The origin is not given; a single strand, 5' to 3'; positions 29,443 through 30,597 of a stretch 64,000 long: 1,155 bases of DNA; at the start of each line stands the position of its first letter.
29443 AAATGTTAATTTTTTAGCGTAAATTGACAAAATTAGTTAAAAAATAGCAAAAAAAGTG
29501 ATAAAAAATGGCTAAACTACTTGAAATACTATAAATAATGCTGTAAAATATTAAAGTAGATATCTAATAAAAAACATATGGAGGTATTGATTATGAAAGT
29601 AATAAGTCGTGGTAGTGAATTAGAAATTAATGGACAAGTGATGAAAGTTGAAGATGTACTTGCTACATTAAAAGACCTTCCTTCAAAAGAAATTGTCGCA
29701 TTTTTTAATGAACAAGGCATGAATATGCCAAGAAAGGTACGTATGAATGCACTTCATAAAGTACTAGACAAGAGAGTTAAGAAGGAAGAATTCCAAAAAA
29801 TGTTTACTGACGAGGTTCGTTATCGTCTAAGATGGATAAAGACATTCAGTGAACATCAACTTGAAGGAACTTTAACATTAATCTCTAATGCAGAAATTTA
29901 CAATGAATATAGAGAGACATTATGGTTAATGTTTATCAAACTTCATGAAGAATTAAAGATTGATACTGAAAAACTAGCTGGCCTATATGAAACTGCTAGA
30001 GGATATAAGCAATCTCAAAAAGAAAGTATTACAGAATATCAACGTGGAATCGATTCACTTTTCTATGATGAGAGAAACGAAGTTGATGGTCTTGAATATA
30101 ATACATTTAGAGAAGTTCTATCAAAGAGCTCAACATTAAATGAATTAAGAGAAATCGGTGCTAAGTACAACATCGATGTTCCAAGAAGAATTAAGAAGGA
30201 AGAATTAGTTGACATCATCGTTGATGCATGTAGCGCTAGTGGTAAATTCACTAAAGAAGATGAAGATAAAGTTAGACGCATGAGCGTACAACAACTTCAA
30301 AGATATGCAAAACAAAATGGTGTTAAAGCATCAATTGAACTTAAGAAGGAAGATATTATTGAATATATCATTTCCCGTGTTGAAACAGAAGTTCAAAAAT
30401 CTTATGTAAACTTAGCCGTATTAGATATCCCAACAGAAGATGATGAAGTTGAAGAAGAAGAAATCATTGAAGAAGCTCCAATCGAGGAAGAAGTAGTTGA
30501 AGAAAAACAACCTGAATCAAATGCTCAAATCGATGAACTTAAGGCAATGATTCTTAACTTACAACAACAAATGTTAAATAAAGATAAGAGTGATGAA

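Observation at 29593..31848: Tail-anchored protein with tandem Rho_N/HeH-like motifs and a ~330-aa polyacidic tract in the cotE slot beside mutS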

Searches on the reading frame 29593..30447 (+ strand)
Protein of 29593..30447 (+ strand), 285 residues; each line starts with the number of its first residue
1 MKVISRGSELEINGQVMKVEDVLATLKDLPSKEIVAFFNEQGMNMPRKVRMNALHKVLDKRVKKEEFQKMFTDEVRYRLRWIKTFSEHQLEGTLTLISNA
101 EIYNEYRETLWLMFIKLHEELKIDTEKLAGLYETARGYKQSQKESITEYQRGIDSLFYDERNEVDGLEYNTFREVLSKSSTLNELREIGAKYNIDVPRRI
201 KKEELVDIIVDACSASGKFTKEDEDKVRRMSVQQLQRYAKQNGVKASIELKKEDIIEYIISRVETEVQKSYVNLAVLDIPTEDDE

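Call 15: search_solved_structures(query=A1, max_evalue=10, show_alignments=3)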
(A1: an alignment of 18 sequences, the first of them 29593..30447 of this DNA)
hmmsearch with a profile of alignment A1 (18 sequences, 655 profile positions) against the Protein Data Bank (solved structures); distinct sequences matched with E-value up to 10: 8.
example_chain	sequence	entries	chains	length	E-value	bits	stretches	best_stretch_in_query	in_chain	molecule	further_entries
7jg5_d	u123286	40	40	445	0.052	15.9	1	279-415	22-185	ATP synthase subunit b-delta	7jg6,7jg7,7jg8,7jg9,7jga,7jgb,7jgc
5gad_l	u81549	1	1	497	0.49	12.7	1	280-484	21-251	Signal recognition particle receptor FtsY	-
2yhs_A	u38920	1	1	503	0.5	12.6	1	280-484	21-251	CELL DIVISION PROTEIN FTSY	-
7n6g_5E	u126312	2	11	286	1.8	10.8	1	325-414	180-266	FAP114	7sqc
8ikg_R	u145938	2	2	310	2.2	10.5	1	567-634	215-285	Cannabinoid receptor 1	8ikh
9dzw_A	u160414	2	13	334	3.3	10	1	310-475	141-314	CalC6_3 with DHR extension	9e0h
8wu1_R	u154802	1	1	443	3.9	9.7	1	567-634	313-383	Cannabinoid receptor 1,Vasopressin V2 receptor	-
8rd2_A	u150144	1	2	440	8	8.7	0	311-456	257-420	Invariant surface glycoprotein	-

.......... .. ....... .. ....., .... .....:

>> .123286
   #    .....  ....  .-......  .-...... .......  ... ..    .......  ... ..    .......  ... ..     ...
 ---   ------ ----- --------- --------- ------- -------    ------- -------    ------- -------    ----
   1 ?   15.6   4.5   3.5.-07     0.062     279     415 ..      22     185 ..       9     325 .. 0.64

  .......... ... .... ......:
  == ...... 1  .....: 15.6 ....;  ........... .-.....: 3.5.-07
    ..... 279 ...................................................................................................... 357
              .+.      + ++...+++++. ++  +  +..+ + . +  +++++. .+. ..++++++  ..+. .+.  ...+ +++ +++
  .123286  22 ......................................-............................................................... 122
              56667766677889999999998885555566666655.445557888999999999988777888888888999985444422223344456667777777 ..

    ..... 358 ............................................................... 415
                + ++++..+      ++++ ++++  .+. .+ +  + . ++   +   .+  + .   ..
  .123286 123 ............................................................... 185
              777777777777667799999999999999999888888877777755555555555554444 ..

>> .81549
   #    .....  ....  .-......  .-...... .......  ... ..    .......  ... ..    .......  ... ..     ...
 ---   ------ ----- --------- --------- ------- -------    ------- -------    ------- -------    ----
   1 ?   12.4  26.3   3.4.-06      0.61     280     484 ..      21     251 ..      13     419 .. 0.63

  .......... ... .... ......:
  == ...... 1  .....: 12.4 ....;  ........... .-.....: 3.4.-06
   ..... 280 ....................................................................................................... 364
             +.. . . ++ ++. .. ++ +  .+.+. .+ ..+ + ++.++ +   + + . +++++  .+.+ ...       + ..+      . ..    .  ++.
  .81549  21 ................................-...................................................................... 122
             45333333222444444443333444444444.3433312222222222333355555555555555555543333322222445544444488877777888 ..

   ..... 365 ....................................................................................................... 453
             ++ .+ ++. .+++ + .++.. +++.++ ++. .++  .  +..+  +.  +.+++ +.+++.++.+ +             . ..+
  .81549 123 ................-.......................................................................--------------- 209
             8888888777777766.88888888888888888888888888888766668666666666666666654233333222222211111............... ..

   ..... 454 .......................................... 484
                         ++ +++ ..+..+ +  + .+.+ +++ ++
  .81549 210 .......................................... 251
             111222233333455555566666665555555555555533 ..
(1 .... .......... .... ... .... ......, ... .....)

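Call 18: predict_structure(alignment_id=A1)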
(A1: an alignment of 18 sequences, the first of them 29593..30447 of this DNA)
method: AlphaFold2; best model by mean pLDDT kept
length: 285 residues; sequences in the alignment: 18
mean_pLDDT: 89.8   pTM: 0.83
mean pLDDT of the five models: 89.8, 89.0, 88.9, 88.3, 87.6
residues with pLDDT >= 90: 190; 70-90: 84; 50-70: 11; < 50: 0
segments of 3 or more residues with pLDDT < 50: none
pLDDT, mean of each block of 10 residues (from residue 1): 84 92 96 95 91 94 90 92 95 93 95 92 91 93 92 93 94 94 94 89 89 84 90 90 83 94 74 78 63
secondary structure, 60 per line:
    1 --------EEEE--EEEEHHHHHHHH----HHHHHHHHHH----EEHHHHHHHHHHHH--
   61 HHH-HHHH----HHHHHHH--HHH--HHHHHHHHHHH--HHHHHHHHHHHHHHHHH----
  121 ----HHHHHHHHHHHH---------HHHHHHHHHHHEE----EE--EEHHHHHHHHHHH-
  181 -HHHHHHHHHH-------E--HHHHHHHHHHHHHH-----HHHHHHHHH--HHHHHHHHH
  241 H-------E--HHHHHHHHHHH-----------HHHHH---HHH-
elements in order: E9-12 E15-18 H19-26 H31-40 H47-58 H65-68 H73-79 H87-97 H100-116 H125-136 H146-156 H169-179 H182-191 H202-215 H221-229 H232-241 H252-262 H274-278

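Call 20: fold_search(model_id=the predicted structure, library=pdb)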
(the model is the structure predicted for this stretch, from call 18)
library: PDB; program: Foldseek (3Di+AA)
matches with E <= 10: 67; with E <= 0.001: 0
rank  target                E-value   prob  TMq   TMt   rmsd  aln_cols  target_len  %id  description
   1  3cxn_A                5.2e-01  0.08  0.13  0.16  22.2       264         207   13  Structure of the Urease Accessory Protein UreF from Helicobacter pylori (released 2009-05-12)
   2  2j2f_C                1.1e+00  0.03  0.11  0.09  24.3       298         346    9  The T199D Mutant of Stearoyl Acyl Carrier Protein Desaturase from Ricinus Communis (Castor Bean) (released 2006-10-23)
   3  2j2f_B                1.2e+00  0.03  0.09  0.08  24.2       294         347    8  The T199D Mutant of Stearoyl Acyl Carrier Protein Desaturase from Ricinus Communis (Castor Bean) (released 2006-10-23)
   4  5k7v_A                1.4e+00  0.05  0.14  0.14  21.4       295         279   10  Computational Design of Self-Assembling Cyclic Protein Homooligomers (released 2017-04-12)
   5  8fin_B                1.5e+00  0.07  0.13  0.19  20.5       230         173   12  Multi-state design of two-state switchable hinge proteins (released 2023-08-16)
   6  3cxn_C                1.5e+00  0.05  0.13  0.16  21.9       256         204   11  Structure of the Urease Accessory Protein UreF from Helicobacter pylori (released 2009-05-12)
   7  3qb5_A                1.5e+00  0.03  0.11  0.14  20.9       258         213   11  Human C3PO complex in the presence of MnSO4 (released 2011-05-11)
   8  4v0j_F                1.6e+00  0.04  0.14  0.12  23.1       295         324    8  The channel-block Ser202Glu, Thr104Lys double mutant of Stearoyl-ACP- Desaturase from Castor bean (Ricinus communis) (released 2015-08-26)
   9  4v0j_E                1.7e+00  0.04  0.14  0.12  22.8       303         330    9  The channel-block Ser202Glu, Thr104Lys double mutant of Stearoyl-ACP- Desaturase from Castor bean (Ricinus communis) (released 2015-08-26)
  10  4v0j_D                1.7e+00  0.04  0.14  0.12  23.1       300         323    9  The channel-block Ser202Glu, Thr104Lys double mutant of Stearoyl-ACP- Desaturase from Castor bean (Ricinus communis) (released 2015-08-26)
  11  4v0j_B                2.2e+00  0.04  0.14  0.12  23.1       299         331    9  The channel-block Ser202Glu, Thr104Lys double mutant of Stearoyl-ACP- Desaturase from Castor bean (Ricinus communis) (released 2015-08-26)
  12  8fin_A                2.6e+00  0.04  0.12  0.18  20.8       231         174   12  Multi-state design of two-state switchable hinge proteins (released 2023-08-16)
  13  4v0j_C                2.6e+00  0.03  0.14  0.12  22.9       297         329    9  The channel-block Ser202Glu, Thr104Lys double mutant of Stearoyl-ACP- Desaturase from Castor bean (Ricinus communis) (released 2015-08-26)
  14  8f6q_A                2.9e+00  0.05  0.15  0.19  20.6       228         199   10  CryoEM structure of designed modular protein oligomer C8-71 (released 2023-11-29)
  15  3o1q_A                2.9e+00  0.04  0.13  0.16  22.2       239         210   11  Native Crystal Structure of Helicobacter pylori Urease Accessory Protein UreF (released 2010-08-18)
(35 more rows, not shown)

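Call 23: search_protein_representatives(protein=window:29593-30447:+)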
Query: 285 residues. Proteins with E-value up to 0.001 (for the whole library): 289; up to 1e-10: 231; up to 1e-30: 89. The best 150 are listed.
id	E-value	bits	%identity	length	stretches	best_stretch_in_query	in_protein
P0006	4.2e-166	567.2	93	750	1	1-285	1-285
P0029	1.2e-99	349.4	62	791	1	1-280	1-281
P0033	1.5e-68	247.5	48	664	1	1-265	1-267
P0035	4.0e-65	236.3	48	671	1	17-274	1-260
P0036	1.8e-63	230.8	45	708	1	1-283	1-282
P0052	3.6e-59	216.7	33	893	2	16-264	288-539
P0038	2.5e-58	214.0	41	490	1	1-279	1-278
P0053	3.4e-58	213.6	43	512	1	1-265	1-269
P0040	5.2e-56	206.4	44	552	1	1-278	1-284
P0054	2.3e-54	201.0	43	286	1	2-264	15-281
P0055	2.6e-53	197.5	42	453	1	6-271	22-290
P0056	2.2e-52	194.5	40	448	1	4-268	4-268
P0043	2.9e-52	194.1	40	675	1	1-270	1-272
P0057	3.9e-52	193.7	41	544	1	2-272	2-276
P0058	4.9e-52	193.4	41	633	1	2-271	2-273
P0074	3.8e-46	174.1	35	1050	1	2-280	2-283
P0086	1.9e-42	161.9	35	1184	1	8-269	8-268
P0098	1.3e-40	156.0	26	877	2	20-263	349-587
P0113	1.3e-36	142.8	31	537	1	1-265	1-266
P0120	6.0e-34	134.1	33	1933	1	6-264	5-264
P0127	5.4e-32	127.7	35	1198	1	14-263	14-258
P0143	4.4e-27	111.6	27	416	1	15-279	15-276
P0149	3.5e-26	108.7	27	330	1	15-264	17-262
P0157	1.7e-24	103.1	29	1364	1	8-264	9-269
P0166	2.5e-22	96.0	28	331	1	22-269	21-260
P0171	1.1e-21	94.0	28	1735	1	9-265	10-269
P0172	1.2e-21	93.9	24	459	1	1-263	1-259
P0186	5.9e-20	88.3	26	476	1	12-263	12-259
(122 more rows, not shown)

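Call 24: find_related_loci(query=A1, collection=genome_contigs, flank=6000)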
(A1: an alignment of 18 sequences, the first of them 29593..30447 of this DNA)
Query A1 (285 aa) in genome_contigs; peptide patterns used: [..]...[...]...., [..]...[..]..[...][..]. (x = any residue, [..] = any of these).
134 stretches matched a pattern; 109 encode a relative of the query (tblastn E <= 1e-3); the best 80 are kept; 80 distinct loci.
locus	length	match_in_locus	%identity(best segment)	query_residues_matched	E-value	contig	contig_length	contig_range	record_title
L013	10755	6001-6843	91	1-281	1e-176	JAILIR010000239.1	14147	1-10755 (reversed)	MAG: bacterium isolate RUI155 k141_8257034_flag=1_multi=9.0000_len=14147, whole genome shotgun sequence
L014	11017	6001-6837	92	1-279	6e-176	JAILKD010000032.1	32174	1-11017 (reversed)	MAG: bacterium isolate RUI193 k141_5127496_flag=0_multi=34.9883_len=32174, whole genome shotgun sequence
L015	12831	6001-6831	62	1-277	9e-112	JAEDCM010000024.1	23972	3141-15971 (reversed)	MAG: Anaeroplasmataceae bacterium isolate MAG006 NODE_1761_length_23972_cov_15.019317, whole genome shotgun sequence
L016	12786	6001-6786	47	1-260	2e-73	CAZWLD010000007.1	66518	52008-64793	MAG TPA_asm: uncultured Anaeroplasmatales bacterium isolate binchicken_co370_319 genome assembly, contig: NODE_584_lengt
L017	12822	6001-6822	43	1-272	5e-63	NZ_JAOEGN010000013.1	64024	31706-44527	Paracholeplasma vituli strain 92-19 NODE_13_length_64024_cov_115.989890, whole genome shotgun sequence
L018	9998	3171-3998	44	1-272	9e-63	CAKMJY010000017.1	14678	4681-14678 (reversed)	uncultured Acholeplasmatales bacterium isolate OKU7 genome assembly, contig: MEGAHIT_co_assembly_000000026948, whole gen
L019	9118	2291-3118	41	1-272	1e-62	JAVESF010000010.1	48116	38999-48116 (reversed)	MAG: Acholeplasma sp. isolate BF1_46 scaffold_1204_c1_biofilm_2017, whole genome shotgun sequence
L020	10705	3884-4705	43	1-272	1e-62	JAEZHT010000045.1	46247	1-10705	MAG: Bacillota bacterium isolate OH_CDB_149 k127_1720470, whole genome shotgun sequence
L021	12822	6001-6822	42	1-272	6e-62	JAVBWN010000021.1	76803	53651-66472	MAG: Acholeplasma sp. isolate ZNE14_Bin79 all_Scaff006569, whole genome shotgun sequence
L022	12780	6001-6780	41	1-260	8e-62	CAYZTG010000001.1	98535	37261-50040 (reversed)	MAG TPA_asm: uncultured Acholeplasmataceae bacterium isolate ERP125879_co1_77 genome assembly, contig: NODE_24_length_98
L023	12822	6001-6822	42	1-272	6e-61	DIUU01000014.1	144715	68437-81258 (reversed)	MAG TPA_asm: Acholeplasmataceae bacterium UBA6150 UBA6150_contig_7942, whole genome shotgun sequence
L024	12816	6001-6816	40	1-272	3e-61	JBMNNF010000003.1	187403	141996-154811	MAG: Acholeplasmataceae bacterium isolate SBF912LR0HQ0061 contig_32489, whole genome shotgun sequence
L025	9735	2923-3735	40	1-269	5e-60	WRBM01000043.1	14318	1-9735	MAG: Erysipelotrichales bacterium isolate Lab288P1bin79 Ga0131853_10014738, whole genome shotgun sequence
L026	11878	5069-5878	39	1-271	1e-59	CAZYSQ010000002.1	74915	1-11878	MAG TPA_asm: uncultured Acholeplasmataceae bacterium isolate ERP125879_co1_83 genome assembly, contig: NODE_63_length_74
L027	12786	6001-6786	41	1-261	2e-59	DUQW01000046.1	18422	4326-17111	MAG TPA_asm: Acholeplasmataceae bacterium isolate AS08sgBPME_440 79641_AS08, whole genome shotgun sequence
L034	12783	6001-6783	41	1-261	9e-57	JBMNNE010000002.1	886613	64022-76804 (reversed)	MAG: Acholeplasmataceae bacterium isolate SBF912LR0HQ0205 contig_38709, whole genome shotgun sequence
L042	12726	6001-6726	42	26-271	3e-55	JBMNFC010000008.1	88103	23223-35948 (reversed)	MAG: Acholeplasmatales bacterium isolate SBF912LR0HQ0086 contig_47772, whole genome shotgun sequence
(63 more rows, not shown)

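Call 25: fold_search(model_id=the predicted structure, library=viral)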
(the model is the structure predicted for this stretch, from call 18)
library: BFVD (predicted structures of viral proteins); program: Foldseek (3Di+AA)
matches with E <= 10: 108; with E <= 0.001: 0
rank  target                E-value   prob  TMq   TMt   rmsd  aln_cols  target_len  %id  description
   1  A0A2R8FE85            5.5e-01  0.12  0.15  0.11  21.5       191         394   12  Uncharacterized protein [Brazilian cedratvirus IHUMI]
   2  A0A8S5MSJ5            6.6e-01  0.09  0.14  0.13  17.5       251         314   16  Uncharacterized protein [Podoviridae sp. ctwV53]
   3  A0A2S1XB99            1.9e+00  0.03  0.11  0.13  17.6       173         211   17  ORF55 [Lymantria dispar multicapsid nuclear polyhedrosis virus]
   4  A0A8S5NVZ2            2.1e+00  0.08  0.15  0.16  15.2       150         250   12  Uncharacterized protein [CrAss-like virus sp. ctWDt29]
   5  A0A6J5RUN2            2.1e+00  0.05  0.18  0.10  21.6       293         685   10  Uncharacterized protein [uncultured Caudovirales phage]
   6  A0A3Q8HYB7            2.1e+00  0.04  0.15  0.06  20.0       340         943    9  (no name in the UniProt tables at hand)
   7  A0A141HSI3            2.1e+00  0.02  0.12  0.09  27.6       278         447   15  (no name in the UniProt tables at hand)
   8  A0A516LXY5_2          2.4e+00  0.02  0.13  0.05  19.4       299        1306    9  (no name in the UniProt tables at hand)
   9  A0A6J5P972            2.6e+00  0.03  0.11  0.04  22.3       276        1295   14  Uncharacterized protein [uncultured Caudovirales phage]
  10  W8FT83                2.8e+00  0.04  0.16  0.07  17.5       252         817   12  (no name in the UniProt tables at hand)
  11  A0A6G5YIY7            2.9e+00  0.04  0.09  0.19  13.2       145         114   14  (no name in the UniProt tables at hand)
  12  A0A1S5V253            3.3e+00  0.02  0.12  0.10  22.4       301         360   11  (no name in the UniProt tables at hand)
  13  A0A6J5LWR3            3.5e+00  0.03  0.14  0.07  17.5       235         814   12  Primase, C-terminal 2 [uncultured Caudovirales phage]
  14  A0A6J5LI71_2          3.5e+00  0.02  0.12  0.07  18.7       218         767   10  Large polyvalent protein associated domain-containing protein [uncultured Caudovirales phage]
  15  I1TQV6                3.5e+00  0.02  0.10  0.12  17.2       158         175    9  (no name in the UniProt tables at hand)
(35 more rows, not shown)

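Call 34: list_cluster_members(proteins=[P0074, P0149, P0166, P0172, P0186, P0157, P0120, P0052, P0143, P0113])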
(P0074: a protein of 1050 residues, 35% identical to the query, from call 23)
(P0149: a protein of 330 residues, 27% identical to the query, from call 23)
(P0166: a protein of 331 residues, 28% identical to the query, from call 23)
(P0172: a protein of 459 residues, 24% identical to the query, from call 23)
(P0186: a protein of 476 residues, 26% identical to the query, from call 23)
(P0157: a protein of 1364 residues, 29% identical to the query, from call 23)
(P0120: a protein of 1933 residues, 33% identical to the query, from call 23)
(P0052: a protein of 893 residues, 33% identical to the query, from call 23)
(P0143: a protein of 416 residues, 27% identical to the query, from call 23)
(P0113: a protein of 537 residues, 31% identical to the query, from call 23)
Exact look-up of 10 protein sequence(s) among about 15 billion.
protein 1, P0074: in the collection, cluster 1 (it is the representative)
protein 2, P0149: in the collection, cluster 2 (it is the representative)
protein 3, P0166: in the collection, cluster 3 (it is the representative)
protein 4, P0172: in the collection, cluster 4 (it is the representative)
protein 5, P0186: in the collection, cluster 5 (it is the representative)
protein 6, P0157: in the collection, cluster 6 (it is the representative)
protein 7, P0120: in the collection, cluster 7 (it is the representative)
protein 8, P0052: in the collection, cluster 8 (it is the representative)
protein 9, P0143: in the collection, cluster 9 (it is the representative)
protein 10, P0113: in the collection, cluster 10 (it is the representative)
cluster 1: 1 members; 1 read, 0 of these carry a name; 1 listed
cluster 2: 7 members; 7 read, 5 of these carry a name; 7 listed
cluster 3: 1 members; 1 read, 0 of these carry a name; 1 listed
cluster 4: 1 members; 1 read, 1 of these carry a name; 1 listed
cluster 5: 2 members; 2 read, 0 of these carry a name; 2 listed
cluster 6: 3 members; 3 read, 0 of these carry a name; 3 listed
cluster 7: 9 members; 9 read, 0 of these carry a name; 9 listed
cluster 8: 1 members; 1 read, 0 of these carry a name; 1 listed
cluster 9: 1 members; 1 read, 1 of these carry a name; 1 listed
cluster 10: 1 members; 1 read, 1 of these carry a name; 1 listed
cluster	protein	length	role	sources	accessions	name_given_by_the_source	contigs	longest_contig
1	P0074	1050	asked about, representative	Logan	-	-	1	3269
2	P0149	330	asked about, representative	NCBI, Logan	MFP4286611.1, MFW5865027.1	MAG: hypothetical protein ACLFRI_02835 [Candidatus Izemoplasmataceae bacterium]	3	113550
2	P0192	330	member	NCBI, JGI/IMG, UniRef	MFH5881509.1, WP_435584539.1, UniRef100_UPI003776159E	hypothetical protein [Liberiplasma polymorphum] | hypothetical protein | hypothetical protein n=1 Tax=Liberiplasma polymorphum TaxID=3374570 RepID=UPI003776159E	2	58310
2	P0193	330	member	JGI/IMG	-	hypothetical protein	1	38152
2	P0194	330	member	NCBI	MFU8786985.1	MAG: hypothetical protein ACNA7U_07010 [Candidatus Izemoplasmataceae bacterium]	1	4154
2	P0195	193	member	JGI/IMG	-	hypothetical protein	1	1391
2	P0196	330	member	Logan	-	-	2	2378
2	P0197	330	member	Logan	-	-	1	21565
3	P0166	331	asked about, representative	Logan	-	-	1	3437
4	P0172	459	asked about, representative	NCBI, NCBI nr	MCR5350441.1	MAG: hypothetical protein K6E20_05595 [Acholeplasmatales bacterium] | hypothetical protein [Acholeplasmatales bacterium]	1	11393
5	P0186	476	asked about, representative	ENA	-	-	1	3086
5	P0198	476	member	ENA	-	-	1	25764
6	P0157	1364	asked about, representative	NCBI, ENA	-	-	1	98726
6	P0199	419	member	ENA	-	-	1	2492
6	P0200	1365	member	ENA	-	-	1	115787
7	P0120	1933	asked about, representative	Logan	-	-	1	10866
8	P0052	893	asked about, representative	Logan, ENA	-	-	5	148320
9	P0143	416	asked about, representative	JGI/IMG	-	hypothetical protein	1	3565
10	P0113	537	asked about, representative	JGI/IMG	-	hypothetical protein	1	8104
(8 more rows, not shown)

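Call 35: search_protein_families(library=pfam, proteins=[P0052, P0098, P0120, P0157, P0171, P0086, P0127], max_evalue=0.01)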
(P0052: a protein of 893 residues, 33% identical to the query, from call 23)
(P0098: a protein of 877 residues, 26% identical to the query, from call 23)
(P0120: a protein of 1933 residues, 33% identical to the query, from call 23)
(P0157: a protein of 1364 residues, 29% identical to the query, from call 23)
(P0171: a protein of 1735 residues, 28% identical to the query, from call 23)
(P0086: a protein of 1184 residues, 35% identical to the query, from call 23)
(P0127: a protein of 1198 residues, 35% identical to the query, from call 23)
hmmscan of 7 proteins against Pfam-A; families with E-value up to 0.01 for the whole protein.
P0052 (893 aa): 1 family
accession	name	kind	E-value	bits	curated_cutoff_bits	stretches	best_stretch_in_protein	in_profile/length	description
PF07498.18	Rho_N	-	0.0076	16.6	24.9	0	175-204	5-34/43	Rho termination factor, N-terminal domain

P0098 (877 aa): 3 families
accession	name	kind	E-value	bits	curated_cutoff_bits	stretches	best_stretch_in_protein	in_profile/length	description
PF09479.16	Flg_new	-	0.00013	22.5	27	1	717-756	24-65/65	Listeria-Bacteroides repeat domain (List_Bact_rpt)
PF07498.18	Rho_N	-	0.00019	21.7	24.9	0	505-531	5-31/43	Rho termination factor, N-terminal domain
PF24697.1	DUF7661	-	0.0081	16.6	27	0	516-536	33-53/70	Domain of unknown function (DUF7661)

P0120 (1933 aa): 0 families

P0157 (1364 aa): 1 family
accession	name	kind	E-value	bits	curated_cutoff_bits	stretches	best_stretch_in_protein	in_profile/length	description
PF07498.18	Rho_N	-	0.00037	20.9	24.9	1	234-267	4-37/43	Rho termination factor, N-terminal domain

P0171 (1735 aa): 0 families

P0086 (1184 aa): 2 families
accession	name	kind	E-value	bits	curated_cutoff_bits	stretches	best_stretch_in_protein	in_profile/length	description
PF07498.18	Rho_N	-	5.9e-06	26.6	24.9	0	178-206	3-31/43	Rho termination factor, N-terminal domain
PF12949.13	HeH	-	0.0063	16.7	28.9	0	179-209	3-33/35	HeH/LEM domain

P0127 (1198 aa): 0 families

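Call 47: search_protein_families(library=pfam, proteins=[L015:5330-5842:+, L015:3207-3464:+, L034:5356-5823:+, L034:7336-8517:+, L034:8536-11004:+, L034:3967-5001:-, L042:4920-5402:+, L042:7371-8009:+, L016:4827-5123:+], max_evalue=0.001)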
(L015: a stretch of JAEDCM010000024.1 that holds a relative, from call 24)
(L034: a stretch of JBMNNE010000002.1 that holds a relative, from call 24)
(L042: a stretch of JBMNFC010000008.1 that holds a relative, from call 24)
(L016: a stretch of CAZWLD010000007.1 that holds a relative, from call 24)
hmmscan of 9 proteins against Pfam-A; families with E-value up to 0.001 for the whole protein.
L015:5330-5842:+ (171 aa): 1 family
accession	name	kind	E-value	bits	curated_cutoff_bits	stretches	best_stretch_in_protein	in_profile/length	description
PF10628.14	CotE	-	5.6e-37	127.4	25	1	4-159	2-158/177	Outer spore coat protein E (CotE)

L015:3207-3464:+ (86 aa): 1 family
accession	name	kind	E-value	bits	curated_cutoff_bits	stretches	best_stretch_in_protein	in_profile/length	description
PF04232.17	SpoVS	-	1.2e-37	128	24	1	2-83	1-82/83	Stage V sporulation protein S (SpoVS)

L034:5356-5823:+ (156 aa): 2 families
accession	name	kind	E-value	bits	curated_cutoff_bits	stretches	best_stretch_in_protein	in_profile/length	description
PF03960.21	ArsC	-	3e-23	82.4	24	1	5-115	1-79/79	ArsC family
PF00462.30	Glutaredoxin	-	1.3e-07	32.2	22.9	1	2-37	1-36/60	Glutaredoxin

L034:7336-8517:+ (394 aa): 1 family
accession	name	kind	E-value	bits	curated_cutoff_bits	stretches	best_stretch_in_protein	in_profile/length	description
PF00990.26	GGDEF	-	1.8e-33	116.1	23.8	1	250-387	14-158/161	Diguanylate cyclase, GGDEF domain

L034:8536-11004:+ (823 aa): 1 family
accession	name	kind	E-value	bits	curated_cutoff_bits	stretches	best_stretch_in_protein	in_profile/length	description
PF00563.25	EAL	-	9.9e-63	212.1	31.3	1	569-800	3-236/236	EAL domain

L034:3967-5001:- (344 aa): 1 family
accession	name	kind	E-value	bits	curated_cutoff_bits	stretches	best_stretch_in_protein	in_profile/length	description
PF00579.31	tRNA-synt_1b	-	4.6e-72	243.2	21.1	1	15-292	7-287/292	tRNA synthetases class I (W and Y)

L042:4920-5402:+ (161 aa): 0 families

L042:7371-8009:+ (213 aa): 6 families
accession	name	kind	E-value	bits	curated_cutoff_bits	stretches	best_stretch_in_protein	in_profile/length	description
PF08484.17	Methyltransf_14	-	1.4e-06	28.7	23.5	1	91-198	41-150/160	C-methyltransferase C-terminal domain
PF13412.12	HTH_24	-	1.9e-06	27.7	21.9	1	20-63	4-47/48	Winged helix-turn-helix DNA-binding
PF14947.12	HTH_45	-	0.00011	22.6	25.5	1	23-88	10-69/77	Winged helix-turn-helix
PF12802.13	MarR_2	-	0.00016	22.2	27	1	21-66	7-53/61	MarR family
PF01047.28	MarR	-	0.00033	20.9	24.6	1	21-66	5-50/59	MarR family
PF07724.20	AAA_2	-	0.00058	20.4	27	0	32-113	16-101/166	AAA domain (Cdc48 subfamily)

L016:4827-5123:+ (99 aa): 1 family
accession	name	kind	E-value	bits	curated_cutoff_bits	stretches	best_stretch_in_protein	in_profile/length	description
PF06133.16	Com_YlbF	-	1.9e-06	28.7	23.9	1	7-98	6-103/105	Control of competence regulator ComK, YlbF/YmcA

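Call 73: search_dna_similar(query=window:29593-30447:+, collection=phages, mode=protein, max_evalue=0.001, max_rows=10)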
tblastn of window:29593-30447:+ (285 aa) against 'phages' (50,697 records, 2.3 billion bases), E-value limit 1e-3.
No match.

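Call 74: search_protein_families(library=phrogs, proteins=[window:29593-30447:+], max_evalue=0.1)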
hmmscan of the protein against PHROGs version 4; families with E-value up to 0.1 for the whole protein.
window:29593-30447:+ (285 aa): 7 families
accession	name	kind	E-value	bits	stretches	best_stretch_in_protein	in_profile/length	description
phrog_3281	-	DNA, RNA and nucleotide metabolism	7.2e-14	53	2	221-261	62-102/107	endonuclease VII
phrog_2724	-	unknown function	6.7e-07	30.7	2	165-210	41-79/83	-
phrog_10541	-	unknown function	3.3e-06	28.3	1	220-259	61-100/108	-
phrog_390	-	transcription regulation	0.0018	19.7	0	223-259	57-93/97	Arc-like repressor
phrog_2250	-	unknown function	0.0018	19.2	1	201-258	98-159/168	-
phrog_16220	-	unknown function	0.034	15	1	187-271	46-124/125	-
phrog_19159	-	unknown function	0.092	14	0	25-60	49-84/88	-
